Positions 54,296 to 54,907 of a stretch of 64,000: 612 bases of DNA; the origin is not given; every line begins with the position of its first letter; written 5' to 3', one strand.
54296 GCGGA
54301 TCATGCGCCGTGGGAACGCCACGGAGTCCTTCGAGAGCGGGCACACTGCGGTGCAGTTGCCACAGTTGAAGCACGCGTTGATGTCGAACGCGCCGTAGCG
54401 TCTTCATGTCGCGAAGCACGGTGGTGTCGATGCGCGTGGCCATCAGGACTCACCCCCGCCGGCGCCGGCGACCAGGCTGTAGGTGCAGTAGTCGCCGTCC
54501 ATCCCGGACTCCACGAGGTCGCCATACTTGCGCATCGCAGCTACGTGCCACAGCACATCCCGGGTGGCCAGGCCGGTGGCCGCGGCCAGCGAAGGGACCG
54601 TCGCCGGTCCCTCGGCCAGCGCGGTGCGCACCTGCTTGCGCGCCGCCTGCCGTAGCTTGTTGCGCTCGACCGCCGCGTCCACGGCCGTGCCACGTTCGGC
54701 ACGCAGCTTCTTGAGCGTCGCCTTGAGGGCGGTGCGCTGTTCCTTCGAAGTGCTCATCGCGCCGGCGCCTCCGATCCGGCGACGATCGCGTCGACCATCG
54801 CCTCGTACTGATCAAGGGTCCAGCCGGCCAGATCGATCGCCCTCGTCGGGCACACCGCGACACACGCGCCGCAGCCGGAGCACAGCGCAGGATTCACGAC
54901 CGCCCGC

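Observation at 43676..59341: Two convergent, paralogous ArsR-TusA-MvhD-HdrA-HdrA-wHTH-(HdrCB or QmoC-like)-DsrE modules: a Qmo/Hdr-type redox system wired to sulfur carriers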

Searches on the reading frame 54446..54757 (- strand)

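Call 16: search_protein_families(library=pfam, proteins=[L001:5418-5831:+, L001:5916-6173:+, L001:6188-6607:+, L001:6604-7971:+, L001:7968-10004:+, L001:10001-10315:+, L001:10315-11487:+, L001:11508-11921:+, L001:12006-12380:+, L001:12505-12912:-], max_evalue=0.01)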
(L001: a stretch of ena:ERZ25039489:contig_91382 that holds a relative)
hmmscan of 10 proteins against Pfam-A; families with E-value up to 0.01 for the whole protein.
L001:5418-5831:+ (137 aa): 3 families
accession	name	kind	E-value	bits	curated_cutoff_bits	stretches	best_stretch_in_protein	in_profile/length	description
PF01022.26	HTH_5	-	4.8e-10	39.6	22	1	36-76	2-42/47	Bacterial regulatory protein, arsR family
PF12840.13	HTH_20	-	1.5e-07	31.7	27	1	33-80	1-49/51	Helix-turn-helix domain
PF01978.25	TrmB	-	0.0096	16.2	25.6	0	47-91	20-64/68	Sugar-specific transcriptional regulator TrmB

L001:5916-6173:+ (85 aa): 1 family
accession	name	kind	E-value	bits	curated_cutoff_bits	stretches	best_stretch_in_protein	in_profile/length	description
PF01206.22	TusA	-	3.8e-17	62.3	28.6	1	16-83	4-70/70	Sulfurtransferase TusA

L001:6188-6607:+ (139 aa): 1 family
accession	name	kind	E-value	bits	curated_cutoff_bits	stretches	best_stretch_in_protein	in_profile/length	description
PF02662.21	FlpD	-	7.1e-20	71.7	22.3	1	13-128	1-117/123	Methyl-viologen-reducing hydrogenase, delta subunit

L001:6604-7971:+ (455 aa): 28 families (the best 25 are shown)
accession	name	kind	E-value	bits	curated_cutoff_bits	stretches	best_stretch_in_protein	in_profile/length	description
PF00037.32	Fer4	-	1.4e-12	47.3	21.1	2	150-171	2-23/24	4Fe-4S binding domain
PF07992.20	Pyr_redox_2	-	1.5e-12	48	26.1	2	300-410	186-285/291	Pyridine nucleotide-disulphide oxidoreductase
PF12838.12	Fer4_7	-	2.7e-11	44.2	27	2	109-170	2-52/52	4Fe-4S dicluster domain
PF13187.11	Fer4_9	-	8.9e-11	42.1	27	2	108-170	1-51/52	4Fe-4S dicluster domain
PF01266.30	DAO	-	1.3e-09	38.5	27.9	1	8-44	1-38/353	FAD dependent oxidoreductase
PF12797.12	Fer4_2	-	1.8e-09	37.3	24.5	2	150-168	4-22/22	4Fe-4S binding domain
PF13237.11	Fer4_10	-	9e-08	32.4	25.5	1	150-182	3-37/53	4Fe-4S dicluster domain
PF12837.12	Fer4_6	-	9.1e-08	32.1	25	2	149-170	2-23/24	4Fe-4S binding domain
PF13484.11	Fer4_16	-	2.8e-07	31.7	30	1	155-191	1-38/66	4Fe-4S double cluster binding domain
PF00890.30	FAD_binding_2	-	4.8e-07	29.8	20.4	1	8-44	1-37/414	FAD binding domain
PF14697.11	Fer4_21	-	1.1e-06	29.1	35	1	149-177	1-32/59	4Fe-4S dicluster domain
PF12831.13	FAD_oxidored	-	1.4e-06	28.3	27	1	8-45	1-38/416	FAD dependent oxidoreductase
PF25160.1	LdpA_Fe-S-bd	-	2e-06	27.9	27.6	1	142-171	15-43/49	LdpA Fe-S cluster-binding domain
PF13450.12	NAD_binding_8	-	3.3e-06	27.7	21.9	1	11-45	1-35/68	NAD(P)-binding Rossmann-like domain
PF01946.23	Thi4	-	9.8e-06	25.4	26.2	1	7-53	18-65/235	Thi4 family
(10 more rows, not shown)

L001:7968-10004:+ (678 aa): 20 families
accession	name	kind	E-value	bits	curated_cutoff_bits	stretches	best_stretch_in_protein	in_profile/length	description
PF07992.20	Pyr_redox_2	-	1.8e-10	41.1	26.1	1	172-249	3-78/291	Pyridine nucleotide-disulphide oxidoreductase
PF00037.32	Fer4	-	2.3e-09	37.1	21.1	1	631-652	2-23/24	4Fe-4S binding domain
PF12831.13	FAD_oxidored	-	9.6e-09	35.5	27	1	173-454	3-228/416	FAD dependent oxidoreductase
PF13237.11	Fer4_10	-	1.4e-08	34.9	25.5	2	597-648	4-53/53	4Fe-4S dicluster domain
PF13450.12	NAD_binding_8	-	2.7e-08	34.4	21.9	1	174-209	1-36/68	NAD(P)-binding Rossmann-like domain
PF12838.12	Fer4_7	-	3.2e-08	34.3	27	1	602-651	2-52/52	4Fe-4S dicluster domain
PF12837.12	Fer4_6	-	9.2e-07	29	25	2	630-652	2-24/24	4Fe-4S binding domain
PF12797.12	Fer4_2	-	6.2e-06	26.3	24.5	1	630-649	3-22/22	4Fe-4S binding domain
PF01946.23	Thi4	-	1.6e-05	24.7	26.2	1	171-216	19-65/235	Thi4 family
PF13187.11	Fer4_9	-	2e-05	25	27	1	602-652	2-52/52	4Fe-4S dicluster domain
PF00070.33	Pyr_redox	-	2.2e-05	25.3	22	1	171-209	1-36/82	Pyridine nucleotide-disulphide oxidoreductase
PF14697.11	Fer4_21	-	2.6e-05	24.7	35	1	595-653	1-58/59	4Fe-4S dicluster domain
PF03486.20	HI0933_like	-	4.8e-05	23.3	50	1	171-205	2-36/244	HI0933-like protein Rossmann domain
PF00890.30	FAD_binding_2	-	8.2e-05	22.4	20.4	1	172-208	2-38/414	FAD binding domain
PF01494.25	FAD_binding_3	-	0.00019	21.2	22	1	172-203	4-35/349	FAD binding domain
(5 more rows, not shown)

L001:10001-10315:+ (104 aa): 1 family
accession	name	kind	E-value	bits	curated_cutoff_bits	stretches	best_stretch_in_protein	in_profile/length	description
PF07336.16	ABATE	-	0.0063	17.6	24.4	1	13-76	51-114/130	Putative stress-induced transcription regulator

L001:10315-11487:+ (390 aa): 11 families
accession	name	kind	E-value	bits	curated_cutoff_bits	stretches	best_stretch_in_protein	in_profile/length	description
PF13187.11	Fer4_9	-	6.8e-10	39.3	27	1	23-82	1-51/52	4Fe-4S dicluster domain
PF13183.11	Fer4_8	-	9.7e-09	36.1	27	1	21-80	2-66/68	4Fe-4S dicluster domain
PF13237.11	Fer4_10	-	6.3e-08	32.9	25.5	1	20-79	5-53/53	4Fe-4S dicluster domain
PF13534.11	Fer4_17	-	1.1e-07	32.7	22.2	1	23-81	1-59/61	4Fe-4S dicluster domain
PF02665.19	Nitrate_red_gam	-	1.6e-06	28.4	22.9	2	344-380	173-209/217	Nitrate reductase gamma subunit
PF12838.12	Fer4_7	-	2.2e-06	28.5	27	1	24-82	2-52/52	4Fe-4S dicluster domain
PF25160.1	LdpA_Fe-S-bd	-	6.8e-06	26.2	27.6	0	22-37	26-41/49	LdpA Fe-S cluster-binding domain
PF00037.32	Fer4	-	0.00016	21.7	21.1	0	20-35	4-19/24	4Fe-4S binding domain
PF13484.11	Fer4_16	-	0.0016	19.6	30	0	24-79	2-64/66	4Fe-4S double cluster binding domain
PF12797.12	Fer4_2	-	0.0041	17.4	24.5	1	19-35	5-21/22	4Fe-4S binding domain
PF12800.12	Fer4_4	-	0.0078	16.9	24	0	22-35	2-15/17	4Fe-4S binding domain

L001:11508-11921:+ (137 aa): 2 families
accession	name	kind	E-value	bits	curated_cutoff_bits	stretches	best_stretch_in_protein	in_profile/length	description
PF13686.11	DrsE_2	-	7.2e-05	23.2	25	1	62-133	84-153/156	DsrE/DsrF/DrsH-like family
PF02635.20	DsrE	-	7.6e-05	23.3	22.7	1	28-132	29-111/116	DsrE/DsrF-like family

L001:12006-12380:+ (124 aa): 2 families
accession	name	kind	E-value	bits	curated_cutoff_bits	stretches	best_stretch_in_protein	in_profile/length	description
PF02635.20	DsrE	-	7.6e-18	65.2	22.7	1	8-123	2-115/116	DsrE/DsrF-like family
PF13686.11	DrsE_2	-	0.00046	20.6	25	0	63-119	96-152/156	DsrE/DsrF/DrsH-like family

L001:12505-12912:- (135 aa): 2 families
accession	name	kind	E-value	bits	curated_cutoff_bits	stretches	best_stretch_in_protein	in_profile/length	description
PF01243.27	PNPOx_N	-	2.5e-19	70.2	28.1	1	4-121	1-117/120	Pyridoxamine 5'-phosphate oxidase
PF12766.13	Pyridox_oxase_2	-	0.004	18.2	26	1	32-87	42-99/100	Pyridoxamine 5'-phosphate oxidase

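Call 17: search_protein_families(library=pfam, proteins=[L001:19861-20298:-, L001:17132-19864:-, L001:15348-17135:-, L001:15058-15351:-, L001:14747-15061:-, L001:13773-14744:-, L001:13241-13726:-], max_evalue=0.01)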
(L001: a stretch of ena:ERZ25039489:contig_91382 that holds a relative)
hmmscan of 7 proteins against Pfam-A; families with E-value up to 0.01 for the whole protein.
L001:19861-20298:- (145 aa): 1 family
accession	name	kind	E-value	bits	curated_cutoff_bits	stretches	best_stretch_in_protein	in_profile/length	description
PF02662.21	FlpD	-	7.3e-29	100.7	22.3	1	16-138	1-123/123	Methyl-viologen-reducing hydrogenase, delta subunit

L001:17132-19864:- (910 aa): 22 families
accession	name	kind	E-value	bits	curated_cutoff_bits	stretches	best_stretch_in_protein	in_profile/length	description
PF07992.20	Pyr_redox_2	-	1.7e-45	156.1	26.1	3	251-541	1-291/291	Pyridine nucleotide-disulphide oxidoreductase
PF14691.11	Fer4_20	-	6.4e-17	61.8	25.8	1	159-235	30-109/113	Dihydroprymidine dehydrogenase domain II, 4Fe-4S cluster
PF13450.12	NAD_binding_8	-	2.4e-14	53.8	21.9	2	255-288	1-34/68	NAD(P)-binding Rossmann-like domain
PF13738.12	Pyr_redox_3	-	3.6e-12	46.6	30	1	336-403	127-188/305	Pyridine nucleotide-disulphide oxidoreductase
PF12831.13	FAD_oxidored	-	7.6e-12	45.7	27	2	253-289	2-38/416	FAD dependent oxidoreductase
PF01266.30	DAO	-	1.3e-11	45.1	27.9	1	252-287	1-37/353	FAD dependent oxidoreductase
PF00070.33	Pyr_redox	-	5.5e-11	43.3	22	0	252-286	1-35/82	Pyridine nucleotide-disulphide oxidoreductase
PF01946.23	Thi4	-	9.8e-11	41.8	26.2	2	252-292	19-60/235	Thi4 family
PF00890.30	FAD_binding_2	-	4.6e-09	36.4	20.4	2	9-45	1-37/414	FAD binding domain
PF01593.30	Amino_oxidase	-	7.6e-08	32.5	19.8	1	261-287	2-28/443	Flavin containing amine oxidoreductase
PF03486.20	HI0933_like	-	1e-07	32.1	50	1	252-287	2-37/244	HI0933-like protein Rossmann domain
PF01134.28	GIDA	-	1.9e-07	30.9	22.1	1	252-279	1-28/391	Glucose inhibited division protein A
PF01262.27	AlaDh_PNT_C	-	1e-06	28.8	23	0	378-404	27-53/214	Alanine dehydrogenase/PNT, C-terminal domain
PF13241.12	NAD_binding_7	-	4.5e-06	27.6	22.1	1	375-425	3-46/104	Putative NAD(P)-binding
PF01494.25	FAD_binding_3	-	1.3e-05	25.1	22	1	252-281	3-32/349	FAD binding domain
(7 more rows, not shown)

L001:15348-17135:- (595 aa): 19 families
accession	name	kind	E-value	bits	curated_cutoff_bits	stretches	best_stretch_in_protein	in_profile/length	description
PF14697.11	Fer4_21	-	7.2e-12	45.7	35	1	517-573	1-58/59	4Fe-4S dicluster domain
PF07992.20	Pyr_redox_2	-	1.2e-11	45.1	26.1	1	163-279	3-114/291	Pyridine nucleotide-disulphide oxidoreductase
PF25160.1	LdpA_Fe-S-bd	-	3.3e-09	36.8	27.6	2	530-577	9-48/49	LdpA Fe-S cluster-binding domain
PF00037.32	Fer4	-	7.2e-09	35.5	21.1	2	551-573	2-24/24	4Fe-4S binding domain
PF12838.12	Fer4_7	-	1.7e-08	35.2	27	1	524-571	2-52/52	4Fe-4S dicluster domain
PF13484.11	Fer4_16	-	2.9e-08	34.8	30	2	557-580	2-26/66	4Fe-4S double cluster binding domain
PF13237.11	Fer4_10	-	1.3e-07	31.8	25.5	1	519-568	4-53/53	4Fe-4S dicluster domain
PF13187.11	Fer4_9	-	1.9e-07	31.4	27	1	523-572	1-52/52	4Fe-4S dicluster domain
PF13450.12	NAD_binding_8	-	7.9e-07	29.7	21.9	1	165-202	1-38/68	NAD(P)-binding Rossmann-like domain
PF12831.13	FAD_oxidored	-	1.6e-06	28.1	27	1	164-208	3-47/416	FAD dependent oxidoreductase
PF12837.12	Fer4_6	-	3.5e-06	27.1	25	2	549-572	1-24/24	4Fe-4S binding domain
PF00890.30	FAD_binding_2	-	3.9e-06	26.8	20.4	1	164-198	3-37/414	FAD binding domain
PF12797.12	Fer4_2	-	3.3e-05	24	24.5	1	518-536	4-22/22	4Fe-4S binding domain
PF03486.20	HI0933_like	-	0.00037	20.4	50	0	163-200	3-40/244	HI0933-like protein Rossmann domain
PF01266.30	DAO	-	0.0007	19.7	27.9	1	164-197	3-37/353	FAD dependent oxidoreductase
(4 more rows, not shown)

L001:15058-15351:- (97 aa): 3 families
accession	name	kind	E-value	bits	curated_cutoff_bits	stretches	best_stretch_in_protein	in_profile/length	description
PF21476.4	PF0610-like_N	-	0.00064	20.3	33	1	34-62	3-31/50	PF0610-like, N-terminal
PF12840.13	HTH_20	-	0.00089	19.6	27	1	34-58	6-31/51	Helix-turn-helix domain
PF01978.25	TrmB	-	0.0017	18.6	25.6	1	38-94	15-67/68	Sugar-specific transcriptional regulator TrmB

L001:14747-15061:- (104 aa): 16 families
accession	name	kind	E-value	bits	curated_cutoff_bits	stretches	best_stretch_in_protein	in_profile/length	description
PF13534.11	Fer4_17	-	2e-11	44.7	22.2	2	45-81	25-60/61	4Fe-4S dicluster domain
PF13183.11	Fer4_8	-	2e-09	38.3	27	1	21-81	2-68/68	4Fe-4S dicluster domain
PF13187.11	Fer4_9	-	5.6e-09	36.3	27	2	23-80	1-50/52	4Fe-4S dicluster domain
PF13237.11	Fer4_10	-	8.7e-09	35.6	25.5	1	19-78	4-53/53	4Fe-4S dicluster domain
PF12838.12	Fer4_7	-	1.6e-08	35.3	27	1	16-38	30-52/52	4Fe-4S dicluster domain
PF12797.12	Fer4_2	-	8.7e-07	29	24.5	1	19-35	5-21/22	4Fe-4S binding domain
PF12837.12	Fer4_6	-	1.1e-06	28.8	25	2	18-38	3-23/24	4Fe-4S binding domain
PF00037.32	Fer4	-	1.1e-06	28.7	21.1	1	19-37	3-21/24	4Fe-4S binding domain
PF14697.11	Fer4_21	-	1.8e-05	25.2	35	1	18-36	35-53/59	4Fe-4S dicluster domain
PF13746.11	Fer4_18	-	2.1e-05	25.2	27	0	20-40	57-77/114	4Fe-4S dicluster domain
PF12800.12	Fer4_4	-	3.2e-05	24.3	24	1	22-37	2-17/17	4Fe-4S binding domain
PF14691.11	Fer4_20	-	0.00049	20.3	25.8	0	61-94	18-53/113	Dihydroprymidine dehydrogenase domain II, 4Fe-4S cluster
PF25160.1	LdpA_Fe-S-bd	-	0.0005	20.2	27.6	1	17-37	21-41/49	LdpA Fe-S cluster-binding domain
PF13484.11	Fer4_16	-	0.0059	17.8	30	0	20-36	49-65/66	4Fe-4S double cluster binding domain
PF13370.11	Fer4_13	-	0.0067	17.5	24.5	0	22-36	4-18/58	4Fe-4S single cluster domain of Ferredoxin I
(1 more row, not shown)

L001:13773-14744:- (323 aa): 1 family
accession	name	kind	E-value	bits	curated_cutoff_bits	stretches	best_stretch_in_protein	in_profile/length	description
PF02754.22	CCG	-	5.2e-11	42.9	20.6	1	217-300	1-84/85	Cysteine-rich domain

L001:13241-13726:- (161 aa): 2 families
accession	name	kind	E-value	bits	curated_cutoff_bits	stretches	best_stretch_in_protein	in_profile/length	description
PF13686.11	DrsE_2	-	4.9e-62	208.9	25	1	5-160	2-156/156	DsrE/DsrF/DrsH-like family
PF02635.20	DsrE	-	6.5e-09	36.4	22.7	1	85-149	38-104/116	DsrE/DsrF-like family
